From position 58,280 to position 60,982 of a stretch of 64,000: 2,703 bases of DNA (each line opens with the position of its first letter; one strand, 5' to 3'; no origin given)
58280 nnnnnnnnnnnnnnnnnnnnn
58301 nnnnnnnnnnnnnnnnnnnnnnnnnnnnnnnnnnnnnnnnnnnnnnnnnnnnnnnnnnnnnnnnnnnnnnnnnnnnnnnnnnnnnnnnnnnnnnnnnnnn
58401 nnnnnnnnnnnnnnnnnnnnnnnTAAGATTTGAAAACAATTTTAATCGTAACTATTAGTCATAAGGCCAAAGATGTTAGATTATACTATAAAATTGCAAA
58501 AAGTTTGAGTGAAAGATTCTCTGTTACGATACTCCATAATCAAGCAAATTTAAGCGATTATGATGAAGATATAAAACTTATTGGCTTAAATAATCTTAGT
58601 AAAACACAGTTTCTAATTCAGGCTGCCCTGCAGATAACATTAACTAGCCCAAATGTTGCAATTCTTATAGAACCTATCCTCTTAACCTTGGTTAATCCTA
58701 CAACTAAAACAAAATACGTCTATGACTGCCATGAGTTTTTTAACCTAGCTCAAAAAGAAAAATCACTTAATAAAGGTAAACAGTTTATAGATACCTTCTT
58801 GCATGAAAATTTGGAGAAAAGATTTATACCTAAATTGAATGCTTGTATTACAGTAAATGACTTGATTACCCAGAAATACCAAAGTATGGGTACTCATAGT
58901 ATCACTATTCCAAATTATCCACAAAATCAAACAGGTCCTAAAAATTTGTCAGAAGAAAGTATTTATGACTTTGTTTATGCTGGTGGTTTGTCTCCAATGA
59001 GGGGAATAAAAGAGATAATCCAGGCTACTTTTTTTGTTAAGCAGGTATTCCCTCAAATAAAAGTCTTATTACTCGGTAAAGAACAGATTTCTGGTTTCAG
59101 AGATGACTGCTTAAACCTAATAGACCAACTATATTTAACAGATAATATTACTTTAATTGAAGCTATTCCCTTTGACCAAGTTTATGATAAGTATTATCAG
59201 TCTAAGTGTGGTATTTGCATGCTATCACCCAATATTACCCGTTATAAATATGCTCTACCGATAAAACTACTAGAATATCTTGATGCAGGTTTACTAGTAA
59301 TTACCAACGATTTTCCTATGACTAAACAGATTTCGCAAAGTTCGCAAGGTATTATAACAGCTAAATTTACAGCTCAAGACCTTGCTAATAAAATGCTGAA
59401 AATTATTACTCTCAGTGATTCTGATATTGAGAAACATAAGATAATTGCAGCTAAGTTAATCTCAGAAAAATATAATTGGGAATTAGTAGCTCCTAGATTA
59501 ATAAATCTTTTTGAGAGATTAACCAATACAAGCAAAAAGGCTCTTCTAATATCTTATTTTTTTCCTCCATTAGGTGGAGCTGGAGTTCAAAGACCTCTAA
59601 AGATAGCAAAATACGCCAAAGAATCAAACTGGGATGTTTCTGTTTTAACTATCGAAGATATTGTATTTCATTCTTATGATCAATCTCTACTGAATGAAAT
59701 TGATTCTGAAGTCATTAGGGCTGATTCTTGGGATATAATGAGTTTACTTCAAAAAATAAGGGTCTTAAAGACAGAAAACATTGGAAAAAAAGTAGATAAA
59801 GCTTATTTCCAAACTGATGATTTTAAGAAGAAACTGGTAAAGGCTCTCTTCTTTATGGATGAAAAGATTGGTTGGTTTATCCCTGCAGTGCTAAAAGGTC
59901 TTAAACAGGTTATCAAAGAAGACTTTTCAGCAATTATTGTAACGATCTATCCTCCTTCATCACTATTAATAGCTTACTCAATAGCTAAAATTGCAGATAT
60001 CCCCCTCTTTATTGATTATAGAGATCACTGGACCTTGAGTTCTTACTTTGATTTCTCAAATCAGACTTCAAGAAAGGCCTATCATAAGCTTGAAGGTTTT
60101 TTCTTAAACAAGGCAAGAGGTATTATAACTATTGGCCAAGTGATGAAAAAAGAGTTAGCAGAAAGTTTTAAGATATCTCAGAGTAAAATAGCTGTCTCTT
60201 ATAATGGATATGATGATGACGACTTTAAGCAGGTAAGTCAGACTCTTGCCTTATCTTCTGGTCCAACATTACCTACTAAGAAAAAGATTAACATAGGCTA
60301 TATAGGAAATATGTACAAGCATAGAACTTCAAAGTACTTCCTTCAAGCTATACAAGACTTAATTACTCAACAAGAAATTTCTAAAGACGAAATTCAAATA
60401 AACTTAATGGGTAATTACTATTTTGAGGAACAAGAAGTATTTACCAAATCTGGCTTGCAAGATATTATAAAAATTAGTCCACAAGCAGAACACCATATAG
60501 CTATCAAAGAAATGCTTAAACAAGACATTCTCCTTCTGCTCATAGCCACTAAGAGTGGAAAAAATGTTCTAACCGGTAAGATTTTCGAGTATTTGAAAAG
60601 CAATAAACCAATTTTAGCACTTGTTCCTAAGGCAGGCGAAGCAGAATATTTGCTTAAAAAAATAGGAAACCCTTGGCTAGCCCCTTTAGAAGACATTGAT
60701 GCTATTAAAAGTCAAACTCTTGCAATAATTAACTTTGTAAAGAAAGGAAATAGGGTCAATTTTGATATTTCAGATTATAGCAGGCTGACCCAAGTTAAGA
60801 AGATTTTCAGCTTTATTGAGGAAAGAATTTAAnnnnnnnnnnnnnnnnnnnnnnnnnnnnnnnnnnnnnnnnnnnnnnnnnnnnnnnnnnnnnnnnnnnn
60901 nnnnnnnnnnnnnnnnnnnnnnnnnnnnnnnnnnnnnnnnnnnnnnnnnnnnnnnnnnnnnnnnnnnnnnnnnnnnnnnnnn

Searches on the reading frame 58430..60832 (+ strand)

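Call 77: search_protein_families(library=pfam, proteins=[window:58430-60832:+], max_evalue=0.0001)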
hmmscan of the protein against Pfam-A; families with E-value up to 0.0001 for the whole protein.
window:58430-60832:+ (800 aa): 5 families
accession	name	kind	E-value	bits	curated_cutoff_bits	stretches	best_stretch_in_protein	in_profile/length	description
PF00534.26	Glycos_transf_1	-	1.1e-15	58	26.4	1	173-329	10-159/172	Glycosyl transferases group 1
PF13692.12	Glyco_trans_1_4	-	7e-14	52.7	27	1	181-326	4-140/142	Glycosyl transferases group 1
PF13439.12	Glyco_transf_4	-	1.2e-11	45.4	28.5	1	470-597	44-169/170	Glycosyltransferase Family 4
PF13579.12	Glyco_trans_4_4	-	2.1e-06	28.6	29.7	1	485-593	57-158/158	Glycosyl transferase 4-like domain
PF22772.2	WsaF_C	-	8.3e-05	22.9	27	0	240-322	57-132/133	WsaF, C-terminal domain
